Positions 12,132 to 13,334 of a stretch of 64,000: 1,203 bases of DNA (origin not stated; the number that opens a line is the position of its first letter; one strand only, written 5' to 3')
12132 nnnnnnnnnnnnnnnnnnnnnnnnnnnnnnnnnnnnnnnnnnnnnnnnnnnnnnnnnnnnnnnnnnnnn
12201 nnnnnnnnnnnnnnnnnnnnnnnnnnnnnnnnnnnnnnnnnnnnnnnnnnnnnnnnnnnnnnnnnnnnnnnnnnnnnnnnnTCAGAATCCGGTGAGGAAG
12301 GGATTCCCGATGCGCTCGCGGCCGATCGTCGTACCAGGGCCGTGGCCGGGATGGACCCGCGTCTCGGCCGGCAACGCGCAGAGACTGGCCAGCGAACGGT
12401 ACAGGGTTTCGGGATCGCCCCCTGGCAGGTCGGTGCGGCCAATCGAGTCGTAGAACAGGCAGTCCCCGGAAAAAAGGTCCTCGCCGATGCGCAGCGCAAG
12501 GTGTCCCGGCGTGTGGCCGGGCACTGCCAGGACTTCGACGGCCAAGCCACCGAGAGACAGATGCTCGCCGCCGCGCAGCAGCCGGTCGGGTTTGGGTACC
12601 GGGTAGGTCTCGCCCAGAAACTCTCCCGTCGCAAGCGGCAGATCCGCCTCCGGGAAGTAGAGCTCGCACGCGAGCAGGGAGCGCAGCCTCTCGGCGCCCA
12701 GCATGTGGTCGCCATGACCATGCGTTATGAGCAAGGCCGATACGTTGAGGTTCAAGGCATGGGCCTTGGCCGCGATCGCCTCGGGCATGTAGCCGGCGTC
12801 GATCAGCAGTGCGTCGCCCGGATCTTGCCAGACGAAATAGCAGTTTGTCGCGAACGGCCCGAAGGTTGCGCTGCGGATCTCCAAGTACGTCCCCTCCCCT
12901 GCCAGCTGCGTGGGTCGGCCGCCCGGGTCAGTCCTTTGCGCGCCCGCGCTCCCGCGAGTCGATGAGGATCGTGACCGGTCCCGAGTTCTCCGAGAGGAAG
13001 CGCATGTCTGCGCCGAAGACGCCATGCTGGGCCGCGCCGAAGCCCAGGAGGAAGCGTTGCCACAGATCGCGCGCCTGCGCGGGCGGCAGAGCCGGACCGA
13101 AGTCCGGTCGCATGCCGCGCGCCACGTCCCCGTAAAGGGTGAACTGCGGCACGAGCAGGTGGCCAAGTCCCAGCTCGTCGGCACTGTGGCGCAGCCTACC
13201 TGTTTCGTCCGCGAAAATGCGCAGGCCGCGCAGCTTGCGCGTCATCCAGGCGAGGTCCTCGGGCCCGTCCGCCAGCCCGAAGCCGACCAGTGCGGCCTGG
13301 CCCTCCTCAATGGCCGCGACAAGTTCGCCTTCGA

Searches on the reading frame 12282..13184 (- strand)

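Call 48: search_protein_families(library=pfam, proteins=[window:12282-13184:-], max_evalue=0.00001)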
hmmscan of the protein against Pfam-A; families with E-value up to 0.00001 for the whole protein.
window:12282-13184:- (300 aa): 1 family
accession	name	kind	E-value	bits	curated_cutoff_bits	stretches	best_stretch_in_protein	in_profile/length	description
PF00753.33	Lactamase_B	-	2.4e-28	99.9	22.7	1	109-281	2-196/196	Metallo-beta-lactamase superfamily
